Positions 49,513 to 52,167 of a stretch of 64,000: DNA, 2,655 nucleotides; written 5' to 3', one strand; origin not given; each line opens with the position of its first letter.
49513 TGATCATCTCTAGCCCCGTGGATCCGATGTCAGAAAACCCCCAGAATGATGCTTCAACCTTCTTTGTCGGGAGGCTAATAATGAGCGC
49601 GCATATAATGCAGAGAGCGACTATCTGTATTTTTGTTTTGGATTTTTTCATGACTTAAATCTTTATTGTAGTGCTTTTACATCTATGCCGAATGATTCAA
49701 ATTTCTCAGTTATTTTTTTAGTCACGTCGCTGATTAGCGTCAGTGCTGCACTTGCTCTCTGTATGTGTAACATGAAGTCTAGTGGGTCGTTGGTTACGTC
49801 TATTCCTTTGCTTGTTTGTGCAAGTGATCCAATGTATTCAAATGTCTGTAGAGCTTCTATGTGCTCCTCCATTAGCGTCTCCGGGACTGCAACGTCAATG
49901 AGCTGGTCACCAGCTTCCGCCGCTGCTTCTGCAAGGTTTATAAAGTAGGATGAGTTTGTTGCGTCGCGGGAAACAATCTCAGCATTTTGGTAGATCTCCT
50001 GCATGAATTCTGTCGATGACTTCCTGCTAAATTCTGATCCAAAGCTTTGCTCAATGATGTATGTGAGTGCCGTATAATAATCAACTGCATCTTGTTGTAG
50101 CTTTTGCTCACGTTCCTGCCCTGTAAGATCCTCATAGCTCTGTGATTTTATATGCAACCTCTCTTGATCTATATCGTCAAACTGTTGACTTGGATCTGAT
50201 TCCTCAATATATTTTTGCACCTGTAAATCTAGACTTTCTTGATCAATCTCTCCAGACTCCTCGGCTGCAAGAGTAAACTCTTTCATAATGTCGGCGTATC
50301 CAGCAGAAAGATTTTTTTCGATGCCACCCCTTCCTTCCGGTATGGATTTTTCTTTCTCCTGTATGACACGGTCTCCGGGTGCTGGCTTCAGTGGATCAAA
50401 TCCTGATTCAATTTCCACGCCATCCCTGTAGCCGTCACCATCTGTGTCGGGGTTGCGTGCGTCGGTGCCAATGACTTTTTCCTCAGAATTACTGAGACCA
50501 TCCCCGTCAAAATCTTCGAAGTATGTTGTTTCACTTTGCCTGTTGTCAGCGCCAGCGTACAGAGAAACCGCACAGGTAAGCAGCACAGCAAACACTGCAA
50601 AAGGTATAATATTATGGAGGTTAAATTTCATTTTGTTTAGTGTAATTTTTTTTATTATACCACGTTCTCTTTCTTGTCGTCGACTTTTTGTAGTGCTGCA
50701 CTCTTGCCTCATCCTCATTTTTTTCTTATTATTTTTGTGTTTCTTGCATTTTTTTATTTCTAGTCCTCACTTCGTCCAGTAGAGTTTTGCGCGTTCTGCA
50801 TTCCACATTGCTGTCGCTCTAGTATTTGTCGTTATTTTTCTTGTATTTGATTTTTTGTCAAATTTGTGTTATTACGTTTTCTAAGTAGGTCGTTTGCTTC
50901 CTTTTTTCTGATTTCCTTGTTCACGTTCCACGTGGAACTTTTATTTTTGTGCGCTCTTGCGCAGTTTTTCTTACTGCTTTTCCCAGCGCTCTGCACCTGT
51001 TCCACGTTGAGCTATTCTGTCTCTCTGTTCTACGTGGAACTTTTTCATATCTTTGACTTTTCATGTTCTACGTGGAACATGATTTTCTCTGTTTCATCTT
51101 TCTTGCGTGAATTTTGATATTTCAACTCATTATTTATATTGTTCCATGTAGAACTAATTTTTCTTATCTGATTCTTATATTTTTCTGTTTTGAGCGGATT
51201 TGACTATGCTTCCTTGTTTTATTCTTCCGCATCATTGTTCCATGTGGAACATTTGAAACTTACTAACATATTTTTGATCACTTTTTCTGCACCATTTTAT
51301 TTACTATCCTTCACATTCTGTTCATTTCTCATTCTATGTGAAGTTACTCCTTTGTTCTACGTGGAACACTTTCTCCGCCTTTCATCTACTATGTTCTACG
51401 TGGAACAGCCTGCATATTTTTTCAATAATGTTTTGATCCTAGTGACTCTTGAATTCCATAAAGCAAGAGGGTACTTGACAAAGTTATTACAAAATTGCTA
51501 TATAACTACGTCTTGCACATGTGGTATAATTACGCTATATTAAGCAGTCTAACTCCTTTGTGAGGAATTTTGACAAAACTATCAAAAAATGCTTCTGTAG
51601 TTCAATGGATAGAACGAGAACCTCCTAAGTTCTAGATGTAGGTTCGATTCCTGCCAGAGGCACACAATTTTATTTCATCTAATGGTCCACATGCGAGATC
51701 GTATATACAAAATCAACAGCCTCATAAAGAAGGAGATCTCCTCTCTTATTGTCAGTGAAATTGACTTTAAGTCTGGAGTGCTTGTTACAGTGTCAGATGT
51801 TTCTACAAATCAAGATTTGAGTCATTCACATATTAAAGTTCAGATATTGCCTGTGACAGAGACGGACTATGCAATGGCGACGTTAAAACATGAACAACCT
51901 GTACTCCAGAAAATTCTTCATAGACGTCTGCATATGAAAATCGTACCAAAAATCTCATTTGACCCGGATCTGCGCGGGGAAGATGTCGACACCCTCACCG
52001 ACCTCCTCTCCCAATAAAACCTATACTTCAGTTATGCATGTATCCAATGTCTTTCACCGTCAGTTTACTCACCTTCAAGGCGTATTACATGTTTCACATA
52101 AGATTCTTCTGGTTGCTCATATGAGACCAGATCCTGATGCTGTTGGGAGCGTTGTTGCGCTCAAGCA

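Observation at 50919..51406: Cluster of at least eight parS-like 14-bp palindromes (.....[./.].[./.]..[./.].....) in a 900-bp AT-rich intergenic region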

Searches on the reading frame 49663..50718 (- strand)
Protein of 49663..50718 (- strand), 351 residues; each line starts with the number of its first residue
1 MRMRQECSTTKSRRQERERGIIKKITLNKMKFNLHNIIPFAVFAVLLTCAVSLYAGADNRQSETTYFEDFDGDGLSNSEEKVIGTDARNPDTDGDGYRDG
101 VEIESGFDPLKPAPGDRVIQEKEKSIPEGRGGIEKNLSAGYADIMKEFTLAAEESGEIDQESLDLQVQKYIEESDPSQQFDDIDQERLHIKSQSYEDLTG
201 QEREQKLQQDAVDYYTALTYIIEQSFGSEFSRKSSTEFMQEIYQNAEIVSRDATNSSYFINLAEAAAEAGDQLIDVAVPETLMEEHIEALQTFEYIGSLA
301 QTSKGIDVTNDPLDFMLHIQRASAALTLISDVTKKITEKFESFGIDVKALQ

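Call 7: search_protein_families(library=pfam, proteins=[window:49663-50718:-])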
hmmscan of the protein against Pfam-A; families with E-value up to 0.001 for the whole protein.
window:49663-50718:- (351 aa): 1 family
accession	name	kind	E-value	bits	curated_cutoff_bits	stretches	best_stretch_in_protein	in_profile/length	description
PF18884.5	TSP3_bac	-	9.5e-12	45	25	2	91-112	1-22/22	Bacterial TSP3 repeat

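Call 23: find_encoding_contigs(protein=window:49663-50631:-, flank=10000, max_places=10)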
Protein window:49663-50631:- (322 aa): no gene with exactly this product is on record in the collection.

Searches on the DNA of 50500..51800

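Call 63: search_rna_families(source=window, start=50500, end=51800, threshold=evalue, max_evalue=1)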
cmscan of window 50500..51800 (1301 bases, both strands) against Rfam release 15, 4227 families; matches with E-value up to 1: 3.
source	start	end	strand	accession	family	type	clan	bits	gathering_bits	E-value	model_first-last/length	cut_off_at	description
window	51591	51662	+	RF00005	tRNA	Gene; tRNA;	CL00001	67.3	29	3.6e-14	1-71/71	no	tRNA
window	51591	51663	-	RF04354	Plastid-ycf2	Cis-reg;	-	24.4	65.7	0.024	1-75/75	no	Plastid-ycf2 5UTR RNA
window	50883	50971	-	RF00195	RsmY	Gene; sRNA;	CL00106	14.4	57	0.92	1-121/121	no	RsmY RNA family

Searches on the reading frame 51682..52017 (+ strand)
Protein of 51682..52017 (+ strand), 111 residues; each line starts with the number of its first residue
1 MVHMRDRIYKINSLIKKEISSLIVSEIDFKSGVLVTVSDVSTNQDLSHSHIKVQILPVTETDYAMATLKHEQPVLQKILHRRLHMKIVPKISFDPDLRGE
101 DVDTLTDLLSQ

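Call 7: search_protein_families(library=pfam, proteins=[window:51682-52017:+])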
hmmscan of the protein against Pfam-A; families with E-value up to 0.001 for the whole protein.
window:51682-52017:+ (111 aa): 1 family
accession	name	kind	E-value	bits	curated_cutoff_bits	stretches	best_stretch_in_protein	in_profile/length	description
PF02033.23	RBFA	-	4.5e-16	59.5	34.7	1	9-108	3-104/105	Ribosome-binding factor A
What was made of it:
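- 51682..52017 (+): rbfA (ribosome-binding factor A). call 7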

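Call 12: find_encoding_contigs(protein=window:51682-52017:+, flank=10000, max_places=10)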
Protein window:51682-52017:+ (111 aa): no gene with exactly this product is on record in the collection.
